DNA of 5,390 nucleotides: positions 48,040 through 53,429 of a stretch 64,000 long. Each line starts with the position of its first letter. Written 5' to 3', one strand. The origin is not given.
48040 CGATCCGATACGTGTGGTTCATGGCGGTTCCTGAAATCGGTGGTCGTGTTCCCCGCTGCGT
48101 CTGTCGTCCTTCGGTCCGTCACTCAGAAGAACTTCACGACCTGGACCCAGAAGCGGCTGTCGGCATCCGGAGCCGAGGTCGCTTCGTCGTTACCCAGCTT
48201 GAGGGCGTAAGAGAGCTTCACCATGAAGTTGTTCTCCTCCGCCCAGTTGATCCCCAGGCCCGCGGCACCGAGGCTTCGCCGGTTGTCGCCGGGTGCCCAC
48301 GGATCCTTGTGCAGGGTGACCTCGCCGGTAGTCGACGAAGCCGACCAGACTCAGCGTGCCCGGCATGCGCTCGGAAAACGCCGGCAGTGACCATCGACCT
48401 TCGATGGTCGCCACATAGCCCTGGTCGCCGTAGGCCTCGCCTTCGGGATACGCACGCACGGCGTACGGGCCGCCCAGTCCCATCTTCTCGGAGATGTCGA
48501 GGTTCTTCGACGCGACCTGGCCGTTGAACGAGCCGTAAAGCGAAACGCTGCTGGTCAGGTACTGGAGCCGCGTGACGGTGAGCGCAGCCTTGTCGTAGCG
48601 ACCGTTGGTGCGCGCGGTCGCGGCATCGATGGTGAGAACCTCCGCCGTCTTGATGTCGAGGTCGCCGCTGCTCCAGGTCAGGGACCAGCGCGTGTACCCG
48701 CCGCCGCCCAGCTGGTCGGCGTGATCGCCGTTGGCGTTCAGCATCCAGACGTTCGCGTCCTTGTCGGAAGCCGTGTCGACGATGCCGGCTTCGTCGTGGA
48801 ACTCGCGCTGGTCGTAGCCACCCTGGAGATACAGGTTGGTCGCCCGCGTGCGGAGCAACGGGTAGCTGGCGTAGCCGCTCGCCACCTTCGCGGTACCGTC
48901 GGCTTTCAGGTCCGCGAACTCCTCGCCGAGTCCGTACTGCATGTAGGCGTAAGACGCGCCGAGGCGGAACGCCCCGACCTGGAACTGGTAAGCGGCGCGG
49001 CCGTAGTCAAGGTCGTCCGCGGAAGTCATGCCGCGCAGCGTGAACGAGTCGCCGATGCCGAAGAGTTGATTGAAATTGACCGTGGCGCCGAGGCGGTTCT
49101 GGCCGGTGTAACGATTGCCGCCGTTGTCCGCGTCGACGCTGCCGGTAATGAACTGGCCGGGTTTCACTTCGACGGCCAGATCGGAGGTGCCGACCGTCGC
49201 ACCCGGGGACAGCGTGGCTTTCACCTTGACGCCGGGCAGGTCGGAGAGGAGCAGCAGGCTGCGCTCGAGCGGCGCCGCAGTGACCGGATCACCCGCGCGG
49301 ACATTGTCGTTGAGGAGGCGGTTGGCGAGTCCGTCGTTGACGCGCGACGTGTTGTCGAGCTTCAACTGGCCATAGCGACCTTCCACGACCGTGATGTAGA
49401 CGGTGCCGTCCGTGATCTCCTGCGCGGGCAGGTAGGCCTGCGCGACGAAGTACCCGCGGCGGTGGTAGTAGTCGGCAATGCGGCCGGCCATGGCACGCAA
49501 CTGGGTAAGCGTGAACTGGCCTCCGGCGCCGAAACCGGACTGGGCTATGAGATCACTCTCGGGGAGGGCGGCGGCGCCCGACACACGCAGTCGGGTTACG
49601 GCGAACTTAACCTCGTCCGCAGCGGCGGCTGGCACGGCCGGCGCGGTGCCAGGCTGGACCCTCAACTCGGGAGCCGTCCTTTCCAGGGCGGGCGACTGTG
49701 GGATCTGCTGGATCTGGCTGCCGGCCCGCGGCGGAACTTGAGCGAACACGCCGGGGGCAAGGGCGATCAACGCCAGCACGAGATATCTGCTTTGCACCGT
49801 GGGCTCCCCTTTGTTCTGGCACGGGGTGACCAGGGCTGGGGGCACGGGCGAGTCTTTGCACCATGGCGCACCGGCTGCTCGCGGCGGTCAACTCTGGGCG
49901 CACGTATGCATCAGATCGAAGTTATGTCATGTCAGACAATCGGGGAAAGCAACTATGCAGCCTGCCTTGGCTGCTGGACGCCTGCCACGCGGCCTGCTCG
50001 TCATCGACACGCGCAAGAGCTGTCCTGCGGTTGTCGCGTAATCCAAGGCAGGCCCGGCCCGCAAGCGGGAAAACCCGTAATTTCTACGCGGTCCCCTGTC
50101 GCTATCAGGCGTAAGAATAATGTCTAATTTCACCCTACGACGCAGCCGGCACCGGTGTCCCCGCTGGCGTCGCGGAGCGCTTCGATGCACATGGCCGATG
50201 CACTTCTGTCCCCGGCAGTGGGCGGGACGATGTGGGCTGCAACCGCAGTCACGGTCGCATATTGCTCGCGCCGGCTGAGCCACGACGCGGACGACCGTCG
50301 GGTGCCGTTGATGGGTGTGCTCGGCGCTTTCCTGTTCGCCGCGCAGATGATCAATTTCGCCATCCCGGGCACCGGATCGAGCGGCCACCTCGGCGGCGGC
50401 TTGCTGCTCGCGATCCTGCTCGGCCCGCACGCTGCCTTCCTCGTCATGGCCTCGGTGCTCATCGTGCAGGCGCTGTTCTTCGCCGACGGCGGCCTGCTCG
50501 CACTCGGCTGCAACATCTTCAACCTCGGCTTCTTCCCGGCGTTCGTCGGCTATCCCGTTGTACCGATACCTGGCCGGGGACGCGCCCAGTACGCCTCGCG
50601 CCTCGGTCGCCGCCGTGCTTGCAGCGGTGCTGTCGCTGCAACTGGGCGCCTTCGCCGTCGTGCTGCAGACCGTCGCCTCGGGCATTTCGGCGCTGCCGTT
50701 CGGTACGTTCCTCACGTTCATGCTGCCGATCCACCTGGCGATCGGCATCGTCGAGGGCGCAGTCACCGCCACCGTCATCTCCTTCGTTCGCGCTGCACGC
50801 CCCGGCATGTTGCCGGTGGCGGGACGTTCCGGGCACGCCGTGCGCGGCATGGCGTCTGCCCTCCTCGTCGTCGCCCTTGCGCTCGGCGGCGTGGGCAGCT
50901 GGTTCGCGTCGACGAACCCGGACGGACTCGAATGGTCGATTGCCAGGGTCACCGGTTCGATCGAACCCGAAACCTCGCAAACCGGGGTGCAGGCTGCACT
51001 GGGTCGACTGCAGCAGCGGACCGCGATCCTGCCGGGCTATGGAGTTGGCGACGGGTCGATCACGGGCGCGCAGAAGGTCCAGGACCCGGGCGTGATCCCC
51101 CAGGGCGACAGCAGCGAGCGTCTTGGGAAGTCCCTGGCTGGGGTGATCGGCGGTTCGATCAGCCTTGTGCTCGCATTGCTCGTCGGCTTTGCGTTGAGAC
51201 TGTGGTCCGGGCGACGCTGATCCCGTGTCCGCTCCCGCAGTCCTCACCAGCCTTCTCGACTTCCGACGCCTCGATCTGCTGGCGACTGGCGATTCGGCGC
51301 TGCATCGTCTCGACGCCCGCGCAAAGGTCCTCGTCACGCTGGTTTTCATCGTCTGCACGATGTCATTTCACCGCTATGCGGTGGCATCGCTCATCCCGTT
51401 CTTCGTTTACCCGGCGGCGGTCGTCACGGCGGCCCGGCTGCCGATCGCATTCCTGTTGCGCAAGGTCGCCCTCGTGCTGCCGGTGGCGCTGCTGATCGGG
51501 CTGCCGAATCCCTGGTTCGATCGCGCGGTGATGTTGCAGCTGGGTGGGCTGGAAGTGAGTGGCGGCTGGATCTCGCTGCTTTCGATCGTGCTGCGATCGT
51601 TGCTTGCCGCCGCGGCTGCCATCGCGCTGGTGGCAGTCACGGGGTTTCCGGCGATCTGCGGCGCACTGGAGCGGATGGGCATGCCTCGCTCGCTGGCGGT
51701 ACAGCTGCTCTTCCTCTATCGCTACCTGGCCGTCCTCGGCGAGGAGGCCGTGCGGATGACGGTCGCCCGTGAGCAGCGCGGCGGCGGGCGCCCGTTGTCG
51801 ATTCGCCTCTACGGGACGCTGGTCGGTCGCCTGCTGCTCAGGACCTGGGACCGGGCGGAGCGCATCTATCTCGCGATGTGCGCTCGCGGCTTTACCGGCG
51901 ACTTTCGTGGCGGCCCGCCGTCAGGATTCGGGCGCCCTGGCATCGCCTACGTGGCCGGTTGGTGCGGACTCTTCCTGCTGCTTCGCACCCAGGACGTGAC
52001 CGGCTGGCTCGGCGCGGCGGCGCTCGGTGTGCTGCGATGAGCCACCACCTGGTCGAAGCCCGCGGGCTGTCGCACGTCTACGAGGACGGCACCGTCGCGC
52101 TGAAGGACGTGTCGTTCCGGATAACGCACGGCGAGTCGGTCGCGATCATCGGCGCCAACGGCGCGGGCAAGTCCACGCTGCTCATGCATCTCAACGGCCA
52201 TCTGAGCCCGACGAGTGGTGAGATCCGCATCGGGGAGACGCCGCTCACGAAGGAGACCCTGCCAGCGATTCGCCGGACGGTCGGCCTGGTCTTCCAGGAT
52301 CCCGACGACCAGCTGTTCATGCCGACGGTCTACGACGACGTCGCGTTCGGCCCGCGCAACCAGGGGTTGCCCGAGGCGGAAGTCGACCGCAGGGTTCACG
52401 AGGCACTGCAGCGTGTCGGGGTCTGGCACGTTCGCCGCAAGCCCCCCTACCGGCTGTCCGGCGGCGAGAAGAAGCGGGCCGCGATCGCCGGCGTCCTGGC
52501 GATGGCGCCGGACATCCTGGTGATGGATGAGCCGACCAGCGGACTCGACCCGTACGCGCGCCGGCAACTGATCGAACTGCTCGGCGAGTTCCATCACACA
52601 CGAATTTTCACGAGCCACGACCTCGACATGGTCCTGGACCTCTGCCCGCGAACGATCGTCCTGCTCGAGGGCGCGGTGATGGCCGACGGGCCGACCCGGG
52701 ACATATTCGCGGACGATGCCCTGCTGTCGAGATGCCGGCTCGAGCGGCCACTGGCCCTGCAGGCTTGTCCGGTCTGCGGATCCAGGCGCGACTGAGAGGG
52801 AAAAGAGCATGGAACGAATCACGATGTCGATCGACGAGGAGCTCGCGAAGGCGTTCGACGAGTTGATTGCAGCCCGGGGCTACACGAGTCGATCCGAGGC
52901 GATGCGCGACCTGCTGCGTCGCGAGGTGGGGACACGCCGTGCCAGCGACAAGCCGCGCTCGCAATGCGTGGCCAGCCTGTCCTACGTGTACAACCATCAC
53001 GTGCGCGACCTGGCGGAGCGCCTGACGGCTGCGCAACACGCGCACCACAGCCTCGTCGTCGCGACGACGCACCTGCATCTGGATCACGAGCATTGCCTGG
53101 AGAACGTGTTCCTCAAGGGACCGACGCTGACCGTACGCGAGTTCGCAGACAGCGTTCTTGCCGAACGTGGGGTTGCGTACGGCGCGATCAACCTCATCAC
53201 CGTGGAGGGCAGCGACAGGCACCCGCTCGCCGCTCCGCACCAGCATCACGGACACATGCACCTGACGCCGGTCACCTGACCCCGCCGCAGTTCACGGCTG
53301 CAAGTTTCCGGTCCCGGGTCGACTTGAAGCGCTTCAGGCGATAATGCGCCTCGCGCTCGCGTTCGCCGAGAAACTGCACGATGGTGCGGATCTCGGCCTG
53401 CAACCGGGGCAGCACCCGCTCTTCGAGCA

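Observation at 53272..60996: Complete, compact V/A-type ATPase operon (G/H-I-K-E-C-F-A-B-D) in a proteobacterial background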

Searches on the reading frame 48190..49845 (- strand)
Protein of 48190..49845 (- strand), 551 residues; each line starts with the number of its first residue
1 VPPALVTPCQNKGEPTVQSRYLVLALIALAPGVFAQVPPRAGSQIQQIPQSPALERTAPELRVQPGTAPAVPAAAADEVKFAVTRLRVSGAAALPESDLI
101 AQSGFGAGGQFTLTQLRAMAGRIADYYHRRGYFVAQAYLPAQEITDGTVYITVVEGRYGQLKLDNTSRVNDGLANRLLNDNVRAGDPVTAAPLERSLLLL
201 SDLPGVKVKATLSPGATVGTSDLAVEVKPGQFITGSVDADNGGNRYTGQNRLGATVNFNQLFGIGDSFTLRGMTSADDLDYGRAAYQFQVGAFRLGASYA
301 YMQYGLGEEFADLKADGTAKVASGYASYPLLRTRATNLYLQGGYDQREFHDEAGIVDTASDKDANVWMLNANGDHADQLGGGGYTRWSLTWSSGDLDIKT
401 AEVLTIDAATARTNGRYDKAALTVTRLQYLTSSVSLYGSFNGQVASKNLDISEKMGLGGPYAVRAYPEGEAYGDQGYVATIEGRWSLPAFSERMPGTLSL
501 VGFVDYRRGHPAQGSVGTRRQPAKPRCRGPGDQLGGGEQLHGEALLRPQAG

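Call 45: search_protein_families(library=pfam, proteins=[window:48190-49845:-], max_evalue=0.00001)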
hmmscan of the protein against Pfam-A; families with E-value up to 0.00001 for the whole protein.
window:48190-49845:- (551 aa): 3 families
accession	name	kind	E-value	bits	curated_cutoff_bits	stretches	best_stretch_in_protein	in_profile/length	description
PF03865.19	ShlB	-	3e-21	76.6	22.7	1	219-506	1-288/311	Haemolysin secretion/activation protein ShlB/FhaC/HecB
PF08479.16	POTRA_2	-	7.6e-16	58.2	24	1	81-156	1-76/76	POTRA domain, ShlB-type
PF07244.20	POTRA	-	1e-07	33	21.3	1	83-156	3-79/79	Surface antigen variable number repeat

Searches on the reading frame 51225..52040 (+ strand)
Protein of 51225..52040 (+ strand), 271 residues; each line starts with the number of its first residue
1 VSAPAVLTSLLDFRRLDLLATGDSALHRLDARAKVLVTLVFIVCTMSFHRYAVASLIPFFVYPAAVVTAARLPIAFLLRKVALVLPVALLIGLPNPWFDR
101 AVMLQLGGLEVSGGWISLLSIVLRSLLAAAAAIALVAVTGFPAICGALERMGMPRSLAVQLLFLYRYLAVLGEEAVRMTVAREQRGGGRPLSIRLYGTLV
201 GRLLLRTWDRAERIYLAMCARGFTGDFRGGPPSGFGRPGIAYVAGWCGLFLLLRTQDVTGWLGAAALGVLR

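Call 45: search_protein_families(library=pfam, proteins=[window:51225-52040:+], max_evalue=0.00001)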
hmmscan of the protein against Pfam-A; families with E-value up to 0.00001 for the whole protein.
window:51225-52040:+ (271 aa): 1 family
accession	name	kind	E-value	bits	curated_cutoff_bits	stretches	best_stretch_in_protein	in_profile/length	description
PF02361.21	CbiQ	-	7e-29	101.4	25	1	24-225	3-210/216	Cobalt transport protein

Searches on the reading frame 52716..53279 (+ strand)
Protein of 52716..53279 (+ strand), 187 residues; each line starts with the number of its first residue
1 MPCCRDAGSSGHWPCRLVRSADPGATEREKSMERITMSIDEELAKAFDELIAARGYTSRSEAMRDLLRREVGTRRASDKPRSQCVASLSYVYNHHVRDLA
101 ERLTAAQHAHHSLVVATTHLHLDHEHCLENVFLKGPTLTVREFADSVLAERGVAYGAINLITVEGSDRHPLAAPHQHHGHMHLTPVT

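Call 45: search_protein_families(library=pfam, proteins=[window:52716-53279:+], max_evalue=0.00001)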
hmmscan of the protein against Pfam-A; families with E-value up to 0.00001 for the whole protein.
window:52716-53279:+ (187 aa): 2 families
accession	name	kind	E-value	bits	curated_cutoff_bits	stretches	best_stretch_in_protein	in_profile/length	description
PF08753.17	NikR_C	-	1.4e-26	92.9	22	1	85-160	1-76/77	NikR C terminal nickel binding domain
PF01402.27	RHH_1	-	1.2e-10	41.4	20.5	1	34-71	1-37/39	Ribbon-helix-helix protein, copG family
